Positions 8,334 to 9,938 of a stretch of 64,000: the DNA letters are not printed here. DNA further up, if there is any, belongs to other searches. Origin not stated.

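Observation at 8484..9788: Second, diverged WaaA (GT30) paralog between neuC and waaA: candidate CMP-nonulosonate transferase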

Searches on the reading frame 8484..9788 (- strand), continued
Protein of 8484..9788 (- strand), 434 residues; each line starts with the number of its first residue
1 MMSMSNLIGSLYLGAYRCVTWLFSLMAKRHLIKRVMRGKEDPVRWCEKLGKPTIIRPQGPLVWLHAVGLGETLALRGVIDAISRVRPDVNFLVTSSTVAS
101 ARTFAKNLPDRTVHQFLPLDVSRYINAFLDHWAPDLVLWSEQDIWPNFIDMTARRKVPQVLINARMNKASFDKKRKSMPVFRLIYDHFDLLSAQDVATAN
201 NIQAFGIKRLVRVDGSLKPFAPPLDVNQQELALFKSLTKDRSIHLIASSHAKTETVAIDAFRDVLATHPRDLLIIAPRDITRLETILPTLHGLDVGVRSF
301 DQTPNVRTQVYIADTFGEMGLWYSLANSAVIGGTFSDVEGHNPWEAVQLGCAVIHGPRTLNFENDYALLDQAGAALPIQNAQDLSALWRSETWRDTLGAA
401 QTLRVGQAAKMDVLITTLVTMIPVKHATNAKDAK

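Call 30: find_related_loci(query=A1, collection=genome_contigs, flank=10000)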
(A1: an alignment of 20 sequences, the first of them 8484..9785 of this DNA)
Query A1 (433 aa) in genome_contigs; peptide patterns used: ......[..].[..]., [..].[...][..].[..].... (x = any residue, [..] = any of these).
364 stretches matched a pattern; 318 encode a relative of the query (tblastn E <= 1e-3); the best 80 are kept; 80 distinct loci.
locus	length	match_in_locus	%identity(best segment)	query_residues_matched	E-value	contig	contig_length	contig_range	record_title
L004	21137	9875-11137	49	1-421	3e-126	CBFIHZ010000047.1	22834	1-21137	MAG: uncultured Rhodobacteraceae bacterium isolate Co_bin_853_permissive genome assembly, contig: Co_bin_853_permissive_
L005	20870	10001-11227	49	12-421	1e-125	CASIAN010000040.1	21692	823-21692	MAG: uncultured Rhodobacteraceae bacterium isolate FRAM_WSC20_S26_BML_bin_30_1 genome assembly, contig: FRAM_WSC20_S26_B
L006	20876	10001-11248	48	5-421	6e-124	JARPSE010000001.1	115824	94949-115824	MAG: Candidatus Planktomarina antarctica isolate C5-3 ANT28_SAMPLE241_METAG-scaffold_33, whole genome shotgun sequence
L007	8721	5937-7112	49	29-421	2e-121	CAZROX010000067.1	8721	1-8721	MAG TPA_asm: uncultured Halothiobacillaceae bacterium isolate binchicken_co390_1 genome assembly, contig: NODE_3357_leng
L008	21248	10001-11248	47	5-421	3e-115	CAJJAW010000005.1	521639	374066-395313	MAG: Alphaproteobacteria bacterium UBA4588 isolate FRAM18_bin090 genome assembly, contig: FRAM17_bin090-5, whole genome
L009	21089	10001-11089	48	21-383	1e-112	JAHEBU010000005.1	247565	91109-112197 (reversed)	MAG: Marivivens sp. isolate Ww150 NODE_18_length_247565_cov_9.621931, whole genome shotgun sequence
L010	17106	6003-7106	48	9-383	2e-112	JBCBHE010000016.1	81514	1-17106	MAG: Pseudomonadota bacterium isolate J06616_23 NODE_16_length_81514_cov_11.913946, whole genome shotgun sequence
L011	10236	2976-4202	46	12-421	3e-112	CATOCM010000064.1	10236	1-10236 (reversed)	MAG: uncultured Planktomarina sp. isolate TARA_SAMEA4397426_METAG_DDEDKPON genome assembly, contig: TARA_SAMEA4397426_ME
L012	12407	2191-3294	51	12-377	5e-112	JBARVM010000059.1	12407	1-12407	MAG: Paracoccaceae bacterium isolate MFD12160_ilm_asm_bin7 k127_125768, whole genome shotgun sequence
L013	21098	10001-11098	52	13-377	3e-111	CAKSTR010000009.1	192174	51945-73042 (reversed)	MAG: uncultured Rhodobacteraceae bacterium isolate REFINED_METABAT215_TOP10_CONTIGS_1500_ASSEMBLY_K77_MERGED__Nepal_MoBi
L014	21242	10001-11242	46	9-421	2e-111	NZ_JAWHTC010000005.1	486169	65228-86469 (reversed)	Aliisedimentitalea sp. MJ-SS2 NODE_5_length_486169_cov_358.257363, whole genome shotgun sequence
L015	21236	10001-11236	46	9-422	6e-111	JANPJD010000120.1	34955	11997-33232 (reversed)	MAG: Rhodobacterales bacterium isolate VAR_61_metabat_458 VAR_61_k141_1261832, whole genome shotgun sequence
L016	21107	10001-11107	51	12-383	6e-111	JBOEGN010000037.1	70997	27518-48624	MAG: Thalassovita sp. isolate PBSAalp6 PBSA13_contig_755, whole genome shotgun sequence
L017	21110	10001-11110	50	15-385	1e-110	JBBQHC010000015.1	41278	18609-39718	MAG: Rhodobacterales bacterium isolate Co_metawrap_925 Cmw_925_k141_28534131_length_41278_cov_7.8939, whole genome shotg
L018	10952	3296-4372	48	30-386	3e-110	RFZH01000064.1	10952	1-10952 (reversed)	MAG: Rhodobacteraceae bacterium isolate WB5_5_158 contig_100_63, whole genome shotgun sequence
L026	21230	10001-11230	42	14-420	5e-109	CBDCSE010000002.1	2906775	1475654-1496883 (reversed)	MAG: Paracoccaceae bacterium isolate c3939c7c-8abd-4c83-b86c-840b32e25a08 genome assembly, contig: contig_2, whole genom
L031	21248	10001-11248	40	6-421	7e-108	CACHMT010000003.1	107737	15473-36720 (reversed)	uncultured Alphaproteobacteria bacterium isolate AG-911-I18 genome assembly, contig: AG-911-I18_NODE_3, whole genome sho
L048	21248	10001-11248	42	6-421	1e-105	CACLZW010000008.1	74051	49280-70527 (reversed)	MAG: uncultured Alphaproteobacteria bacterium isolate AG-918-C19 genome assembly, contig: AG-918-C19_NODE_8, whole genom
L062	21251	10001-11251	43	2-427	1e-104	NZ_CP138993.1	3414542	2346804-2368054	Yoonia sp. R78084 chromosome, complete genome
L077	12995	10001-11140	45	1-377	3e-103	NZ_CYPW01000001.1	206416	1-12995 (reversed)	Shimia marina strain CECT 7688, whole genome shotgun sequence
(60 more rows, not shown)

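Call 39: search_protein_families(library=pfam, proteins=[L026:7266-8297:+, L026:8446-8925:+, L026:11275-11784:+, L026:11781-12806:+, L026:12803-13240:+, L031:8221-8907:+, L031:9031-9975:+, L031:11321-12067:+, L031:12700-13458:-, L031:13536-14423:-])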
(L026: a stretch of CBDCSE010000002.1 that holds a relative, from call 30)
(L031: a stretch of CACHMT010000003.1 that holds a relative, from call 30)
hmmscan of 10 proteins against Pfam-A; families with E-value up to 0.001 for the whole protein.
L026:7266-8297:+ (343 aa): 3 families
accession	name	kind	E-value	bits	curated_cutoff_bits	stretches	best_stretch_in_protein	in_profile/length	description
PF03328.21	HpcH_HpaI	-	5.6e-39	134.1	25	1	36-274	1-221/221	HpcH/HpaI aldolase/citrate lyase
PF15617.12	C-C_Bond_Lyase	-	6e-10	39.2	28.4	1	261-336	245-317/320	C-C_Bond_Lyase of the TIM-Barrel fold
PF22484.2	DUF6986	-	4.3e-05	23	27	1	113-199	154-250/408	Domain of unknown function (DUF6986)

L026:8446-8925:+ (159 aa): 0 families

L026:11275-11784:+ (169 aa): 0 families

L026:11781-12806:+ (341 aa): 5 families
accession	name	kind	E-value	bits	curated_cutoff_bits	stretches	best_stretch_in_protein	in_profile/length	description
PF00534.26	Glycos_transf_1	-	2.7e-31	108.8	26.4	1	153-317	9-171/172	Glycosyl transferases group 1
PF13692.12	Glyco_trans_1_4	-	7.1e-31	107.8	27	1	160-304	3-142/142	Glycosyl transferases group 1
PF20706.3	GT4-conflict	-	8.2e-10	38.6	26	1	157-329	196-365/385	Family 4 Glycosyltransferase in conflict systems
PF13524.12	Glyco_trans_1_2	-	0.0001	22.7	25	1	216-333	27-143/144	Glycosyl transferase-like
PF13439.12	Glyco_transf_4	-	0.00025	21.6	28.5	0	73-138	108-169/170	Glycosyltransferase Family 4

L026:12803-13240:+ (145 aa): 0 families

L031:8221-8907:+ (228 aa): 0 families

L031:9031-9975:+ (314 aa): 6 families
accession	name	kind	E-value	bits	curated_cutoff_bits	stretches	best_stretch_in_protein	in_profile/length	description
PF13489.12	Methyltransf_23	-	3.1e-22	79.5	27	1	78-221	8-156/164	Methyltransferase domain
PF13847.12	Methyltransf_31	-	3.6e-13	49.9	27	1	91-194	2-117/145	Methyltransferase domain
PF08241.18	Methyltransf_11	-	6e-13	49.7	21.2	1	97-186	1-95/95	Methyltransferase domain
PF13649.12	Methyltransf_25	-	1.2e-10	42.4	27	1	97-182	2-97/97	Methyltransferase domain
PF08242.18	Methyltransf_12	-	2.8e-10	41.2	30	1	97-184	1-98/98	Methyltransferase domain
PF08003.17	Methyltransf_9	-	1.5e-05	24.5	23.8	1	92-210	115-244/315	Protein of unknown function (DUF1698)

L031:11321-12067:+ (248 aa): 3 families
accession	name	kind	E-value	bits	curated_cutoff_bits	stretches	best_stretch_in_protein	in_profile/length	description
PF13419.12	HAD_2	-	3.9e-30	105.7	23.8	1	21-211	1-176/178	Haloacid dehalogenase-like hydrolase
PF00702.32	Hydrolase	-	7.8e-25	88.8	26.4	1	18-207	1-191/191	haloacid dehalogenase-like hydrolase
PF03031.24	NIF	-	6e-05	23.2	21.8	0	98-146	29-72/160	NLI interacting factor-like phosphatase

L031:12700-13458:- (252 aa): 1 family
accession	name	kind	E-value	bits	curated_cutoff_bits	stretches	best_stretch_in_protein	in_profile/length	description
PF02654.20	CobS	-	7e-38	131.3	23.2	1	15-244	3-206/207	Cobalamin-5-phosphate synthase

L031:13536-14423:- (295 aa): 2 families
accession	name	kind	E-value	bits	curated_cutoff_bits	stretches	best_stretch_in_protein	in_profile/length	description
PF03466.25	LysR_substrate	-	2.6e-30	105.8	28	1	90-289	5-208/209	LysR substrate binding domain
PF00126.33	HTH_1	-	1.3e-21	76.8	26.6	1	3-62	1-60/60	Bacterial regulatory helix-turn-helix protein, lysR family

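Call 40: search_protein_families(library=pfam, proteins=[L062:11255-12598:-, L062:12313-13011:-, L062:13008-14036:-, L062:13790-15226:-, L062:7469-8323:-, L062:5577-7184:-, L031:14535-17948:+, L031:7409-8203:+, L031:6435-7412:+])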
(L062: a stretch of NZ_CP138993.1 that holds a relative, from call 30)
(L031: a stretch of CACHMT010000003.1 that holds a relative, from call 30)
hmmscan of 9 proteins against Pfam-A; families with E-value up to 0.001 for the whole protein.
L062:11255-12598:- (447 aa): 5 families
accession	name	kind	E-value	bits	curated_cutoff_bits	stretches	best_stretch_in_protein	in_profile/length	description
PF00005.33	ABC_tran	-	6.2e-31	108.3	25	1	116-246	9-137/137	ABC transporter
PF03459.23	TOBE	-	1.3e-12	48.2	22.3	1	380-440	2-62/64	TOBE domain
PF13555.12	AAA_29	-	1.7e-06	28.1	27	1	105-145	10-50/61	P-loop containing region of AAA domain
PF02463.25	SMC_N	-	1.8e-05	24.7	40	1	111-267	18-190/220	RecF/RecN/SMC N terminal domain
PF13476.12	AAA_23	-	3e-05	25.2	27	1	109-140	11-42/201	AAA domain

L062:12313-13011:- (232 aa): 1 family
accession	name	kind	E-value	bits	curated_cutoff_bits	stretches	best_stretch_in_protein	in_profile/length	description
PF00528.27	BPD_transp_1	-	1.1e-18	68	26.4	1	29-226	3-183/184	Binding-protein-dependent transport system inner membrane component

L062:13008-14036:- (342 aa): 2 families
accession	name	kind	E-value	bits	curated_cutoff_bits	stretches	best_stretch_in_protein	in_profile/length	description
PF13531.11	SBP_bac_11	-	4.4e-43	148.1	25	1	119-334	2-226/227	Bacterial extracellular solute-binding protein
PF01547.30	SBP_bac_1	-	6.7e-13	49.7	26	1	132-327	12-307/307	Bacterial extracellular solute-binding protein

L062:13790-15226:- (478 aa): 1 family
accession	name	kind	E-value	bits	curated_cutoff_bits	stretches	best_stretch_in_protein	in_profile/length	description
PF00850.24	Hist_deacetyl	-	3e-62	211.1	27.9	1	126-411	1-298/298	Histone deacetylase domain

L062:7469-8323:- (284 aa): 3 families
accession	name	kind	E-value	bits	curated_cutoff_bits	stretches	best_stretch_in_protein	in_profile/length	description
PF00535.33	Glycos_transf_2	-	2.4e-29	102.8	23.3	1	38-200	1-164/168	Glycosyl transferase family 2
PF13641.12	Glyco_tranf_2_3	-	1e-08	36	27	1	36-147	2-114/230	Glycosyltransferase like family 2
PF10111.15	Glyco_tranf_2_2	-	0.00029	20.9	27.3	1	38-128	1-92/276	Glycosyltransferase like family 2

L062:5577-7184:- (535 aa): 0 families

L031:14535-17948:+ (1137 aa): 2 families
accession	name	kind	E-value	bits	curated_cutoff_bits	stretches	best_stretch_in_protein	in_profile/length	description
PF20169.3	DUF6537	-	2e-53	181.7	27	1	928-1117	2-201/203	Family of unknown function (DUF6537)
PF01558.24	POR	-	3.1e-18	66.9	27.4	1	716-903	1-172/173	Pyruvate ferredoxin/flavodoxin oxidoreductase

L031:7409-8203:+ (264 aa): 2 families
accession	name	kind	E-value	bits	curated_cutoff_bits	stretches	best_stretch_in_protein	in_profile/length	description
PF02348.25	CTP_transf_3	-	9.8e-45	153.4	22.6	1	4-230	1-214/217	Cytidylyltransferase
PF12804.13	NTP_transf_3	-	5.7e-07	30.3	27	1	31-131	23-120/160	MobA-like NTP transferase domain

L031:6435-7412:+ (325 aa): 2 families
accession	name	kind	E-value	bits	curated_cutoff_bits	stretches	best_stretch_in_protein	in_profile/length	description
PF01380.27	SIS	-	5.7e-25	88.1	25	1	49-178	4-131/131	SIS domain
PF00571.33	CBS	-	2e-18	66.9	24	2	271-321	2-53/57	CBS domain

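Call 45: search_dna_similar(query=window:8484-9788:-, collection=plasmids, mode=protein, max_rows=40)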
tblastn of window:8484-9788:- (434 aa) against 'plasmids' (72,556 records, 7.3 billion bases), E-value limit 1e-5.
Records with a match: 34; places in all: 34; records where one place covers at least 80% of the query: 20.
Best place of each record, by identity: <60% 34.
By first word of the organism name: Sinorhizobium 5; Escherichia 4; Acinetobacter 4; Klebsiella 3; Shinella 2; Proteus 2; Neisseria 2; Bacteroides 2; Enterobacter 1; Aeromonas 1; and 8 more.
By predicted mobility (MOB-suite, as given by PLSDB): non-mobilizable 28; mobilizable 5; conjugative 1.
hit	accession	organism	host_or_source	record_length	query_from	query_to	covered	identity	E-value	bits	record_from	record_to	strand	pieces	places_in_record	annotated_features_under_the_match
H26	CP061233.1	Escherichia coli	Sheep,cell culture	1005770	5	425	97%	30.5%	5e-42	166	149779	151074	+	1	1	waaA: lipid IV(A) 3-deoxy-D-manno-octulosonic acid transferase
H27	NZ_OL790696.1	Escherichia coli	-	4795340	5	425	97%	30.5%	5e-42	166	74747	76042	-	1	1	none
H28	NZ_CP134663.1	Escherichia coli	Larus michahellis,bacteria,cloaca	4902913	5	425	97%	30.5%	5e-42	166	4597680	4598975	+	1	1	none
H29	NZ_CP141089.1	Escherichia coli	Homo sapiens,Infected Human Urine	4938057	5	425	97%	30.3%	1e-41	165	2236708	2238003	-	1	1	none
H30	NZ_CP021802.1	Sinorhizobium meliloti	Medicago sativa,Single Cell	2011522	4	385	88%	33.2%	3e-50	190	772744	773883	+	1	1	none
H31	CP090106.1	Sinorhizobium meliloti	Medicago,Cell culture,Plant nodule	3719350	4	385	88%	33.2%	3e-50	190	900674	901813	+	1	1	waaA: lipid IV(A) 3-deoxy-D-manno-octulosonic acid transferase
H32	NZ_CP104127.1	Sinorhizobium sp. M103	Phaseolus vulgaris,cell ...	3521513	4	385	88%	33.2%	7e-50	189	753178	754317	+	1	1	none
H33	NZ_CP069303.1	Shinella sp. PSBB067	monoisolate,Minnesota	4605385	2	401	92%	31.3%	3e-45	175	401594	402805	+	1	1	none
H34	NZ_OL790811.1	Proteus mirabilis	-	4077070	10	409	92%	30.4%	7e-47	180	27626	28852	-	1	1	none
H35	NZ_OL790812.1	Proteus mirabilis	-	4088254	10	409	92%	30.4%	7e-47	180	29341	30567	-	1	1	none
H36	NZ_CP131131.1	Shinella zoogloeoides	isolate,Activated charcoal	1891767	4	401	92%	30.5%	1e-47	182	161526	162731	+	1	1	none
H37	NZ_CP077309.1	Enterobacter hormaechei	-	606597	32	409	87%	29.8%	3e-40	160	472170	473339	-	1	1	waaA: lipid IV(A) 3-deoxy-D-manno-octulosonic acid transferase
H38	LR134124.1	Klebsiella aerogenes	not available: to be reported later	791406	32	409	87%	29.3%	6e-40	160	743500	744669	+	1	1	waaA: three-deoxy-D-manno-octulosonic-acid transferase domain-containing ...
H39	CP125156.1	Klebsiella pneumoniae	-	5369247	32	409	87%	29.1%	3e-40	160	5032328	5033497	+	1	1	waaA: lipid IV(A) 3-deoxy-D-manno-octulosonic acid transferase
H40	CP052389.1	Klebsiella pneumoniae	Homo sapiens,blood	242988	32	409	87%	29.1%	3e-40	160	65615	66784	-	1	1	waaA: 3-deoxy-D-manno-octulosonic acid transferase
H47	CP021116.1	Aestuarium zhoushanense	pure culture,tidal flat sample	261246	11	376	84%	27.0%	8e-33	139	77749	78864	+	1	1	hypothetical protein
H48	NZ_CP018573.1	Marivivens sp. JLT3646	cell culture,shallow-sea hydrothermal ...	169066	7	376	85%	26.2%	6e-34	142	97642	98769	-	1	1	glycosyltransferase N-terminal domain-containing protein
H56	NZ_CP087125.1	Sulfurovum mangrovi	Mangrove sediment,mangrove sediment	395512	62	370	71%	25.4%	4e-20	100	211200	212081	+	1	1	waaA: lipid IV(A) 3-deoxy-D-manno-octulosonic acid transferase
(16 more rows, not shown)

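Call 46: get_annotated_region(hit=H48, flank=12000)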
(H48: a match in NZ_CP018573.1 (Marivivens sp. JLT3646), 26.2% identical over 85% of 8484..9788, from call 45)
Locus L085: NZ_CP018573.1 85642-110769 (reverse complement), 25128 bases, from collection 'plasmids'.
description: Marivivens sp. JLT3646 plasmid unnamed, complete sequence
organism: Marivivens sp. JLT3646 (NCBI taxid 1920883)
taxonomy: Bacteria; Pseudomonadota; Alphaproteobacteria; Rhodobacterales; Paracoccaceae; Marivivens; Marivivens sp. JLT3646
host: -; source: cell culture,shallow-sea hydrothermal system; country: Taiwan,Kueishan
typing (MOB-suite, as given by PLSDB): non-mobilizable
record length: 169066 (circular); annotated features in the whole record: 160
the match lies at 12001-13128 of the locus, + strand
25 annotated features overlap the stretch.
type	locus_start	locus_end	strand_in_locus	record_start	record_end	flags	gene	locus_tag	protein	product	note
CDS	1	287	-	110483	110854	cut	-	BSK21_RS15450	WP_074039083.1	MarR family EPS-associated transcriptional regulator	-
CDS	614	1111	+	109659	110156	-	-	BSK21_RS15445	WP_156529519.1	transcriptional activator RfaH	-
CDS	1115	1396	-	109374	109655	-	-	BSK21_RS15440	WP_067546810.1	hypothetical protein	-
CDS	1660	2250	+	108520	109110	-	-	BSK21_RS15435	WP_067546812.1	hypothetical protein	-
CDS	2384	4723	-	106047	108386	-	-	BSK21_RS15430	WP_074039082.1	LPS-assembly protein LptD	-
CDS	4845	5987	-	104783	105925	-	-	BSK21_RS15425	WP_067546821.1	MraY family glycosyltransferase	-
CDS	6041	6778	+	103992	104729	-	lptC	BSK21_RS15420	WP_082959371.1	LPS export ABC transporter periplasmic protein LptC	-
CDS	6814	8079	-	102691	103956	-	-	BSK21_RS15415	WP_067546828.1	O-antigen ligase family protein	-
CDS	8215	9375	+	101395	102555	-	-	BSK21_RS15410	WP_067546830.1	hypothetical protein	-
CDS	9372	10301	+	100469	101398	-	-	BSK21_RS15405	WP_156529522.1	glycosyltransferase family 92 protein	-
CDS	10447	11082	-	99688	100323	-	-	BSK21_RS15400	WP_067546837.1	HAD-IA family hydrolase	GO:0008152 - metabolic process [Evidence IEA]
CDS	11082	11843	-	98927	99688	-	kdsB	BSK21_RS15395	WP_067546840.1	3-deoxy-manno-octulosonate cytidylyltransferase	GO:0009244 - lipopolysaccharide core region biosynthetic process [Evidence IEA]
CDS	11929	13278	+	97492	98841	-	-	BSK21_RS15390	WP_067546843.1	glycosyltransferase N-terminal domain-containing protein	-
CDS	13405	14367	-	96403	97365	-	-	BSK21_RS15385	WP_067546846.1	class 1 fructose-bisphosphatase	GO:0005975 - carbohydrate metabolic process [Evidence IEA]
CDS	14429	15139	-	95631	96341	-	-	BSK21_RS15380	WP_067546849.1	hypothetical protein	-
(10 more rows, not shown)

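Call 47: get_annotated_region(hit=H47, flank=12000)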
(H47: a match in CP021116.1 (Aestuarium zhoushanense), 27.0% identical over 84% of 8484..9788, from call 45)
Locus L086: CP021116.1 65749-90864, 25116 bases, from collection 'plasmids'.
description: Aestuarium zhoushanense strain G7 plasmid unnamed2, complete sequence
organism: Aestuarium zhoushanense (NCBI taxid 2820523)
taxonomy: Bacteria; Pseudomonadota; Alphaproteobacteria; Rhodobacterales; Paracoccaceae; Aestuarium; Aestuarium zhoushanense
host: -; source: pure culture,tidal flat sample; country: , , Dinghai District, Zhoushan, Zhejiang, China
typing (MOB-suite, as given by PLSDB): non-mobilizable
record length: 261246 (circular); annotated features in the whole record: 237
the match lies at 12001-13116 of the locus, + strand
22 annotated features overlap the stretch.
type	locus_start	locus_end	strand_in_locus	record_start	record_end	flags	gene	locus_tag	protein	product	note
CDS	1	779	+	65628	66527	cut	-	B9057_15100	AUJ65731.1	glucose-1-phosphate thymidylyltransferase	-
CDS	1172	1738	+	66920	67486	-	-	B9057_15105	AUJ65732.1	hypothetical protein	-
CDS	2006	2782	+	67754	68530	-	-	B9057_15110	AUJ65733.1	hypothetical protein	-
CDS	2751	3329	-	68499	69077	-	-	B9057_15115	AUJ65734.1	hypothetical protein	-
CDS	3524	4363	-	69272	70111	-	-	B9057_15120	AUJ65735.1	hypothetical protein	-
CDS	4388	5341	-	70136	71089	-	-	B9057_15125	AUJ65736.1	hypothetical protein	-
CDS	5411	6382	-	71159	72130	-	-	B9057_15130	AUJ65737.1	NAD-dependent dehydratase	-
CDS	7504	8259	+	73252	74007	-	-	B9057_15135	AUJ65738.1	hypothetical protein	-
CDS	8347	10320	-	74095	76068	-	-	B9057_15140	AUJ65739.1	hypothetical protein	-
CDS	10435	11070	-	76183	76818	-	-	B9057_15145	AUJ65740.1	hypothetical protein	-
CDS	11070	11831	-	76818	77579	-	-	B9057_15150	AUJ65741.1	3-deoxy-D-manno-octulosonate cytidylyltransferase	-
CDS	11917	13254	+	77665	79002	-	-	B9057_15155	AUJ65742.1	hypothetical protein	-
CDS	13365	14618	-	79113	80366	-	-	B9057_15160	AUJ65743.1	hypothetical protein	-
CDS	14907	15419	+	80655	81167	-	-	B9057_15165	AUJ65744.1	transcriptional activator RfaH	-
CDS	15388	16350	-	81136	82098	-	-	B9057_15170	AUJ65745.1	fructose-bisphosphatase class I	-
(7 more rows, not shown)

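Call 48: get_annotated_region(hit=H31, flank=4000)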
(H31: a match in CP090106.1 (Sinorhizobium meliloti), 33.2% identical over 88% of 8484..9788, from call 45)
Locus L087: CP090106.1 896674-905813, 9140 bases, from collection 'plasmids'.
description: Sinorhizobium meliloti strain Ak57 plasmid pSymB, complete sequence
organism: Sinorhizobium meliloti (NCBI taxid 382)
taxonomy: Bacteria; Pseudomonadota; Alphaproteobacteria; Hyphomicrobiales; Rhizobiaceae; Sinorhizobium; Sinorhizobium meliloti
host: -; source: Medicago,Cell culture,Plant nodule; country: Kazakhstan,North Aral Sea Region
typing (MOB-suite, as given by PLSDB): non-mobilizable
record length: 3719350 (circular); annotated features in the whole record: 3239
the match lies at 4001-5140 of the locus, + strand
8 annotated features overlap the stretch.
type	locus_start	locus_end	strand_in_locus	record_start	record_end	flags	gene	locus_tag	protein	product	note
CDS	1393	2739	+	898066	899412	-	-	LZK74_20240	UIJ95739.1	TldD/PmbA family protein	-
CDS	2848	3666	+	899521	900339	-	-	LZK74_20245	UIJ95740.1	3'(2'),5'-bisphosphate nucleotidase CysQ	-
CDS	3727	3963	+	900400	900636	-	-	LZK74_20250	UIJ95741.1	DUF4170 domain-containing protein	-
CDS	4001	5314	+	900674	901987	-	waaA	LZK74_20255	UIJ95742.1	lipid IV(A) 3-deoxy-D-manno-octulosonic acid transferase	-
CDS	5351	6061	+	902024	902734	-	-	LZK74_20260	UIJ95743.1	HAD family hydrolase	-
CDS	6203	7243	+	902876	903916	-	lpxK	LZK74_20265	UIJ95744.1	tetraacyldisaccharide 4'-kinase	-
CDS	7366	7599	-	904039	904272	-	-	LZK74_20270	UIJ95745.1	DUF2093 domain-containing protein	-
CDS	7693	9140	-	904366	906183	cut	mutL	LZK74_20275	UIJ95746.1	DNA mismatch repair endonuclease MutL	-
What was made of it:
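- The waaA-HAD synteny matches S. meliloti waaA-HAD-lpxK (call 48).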
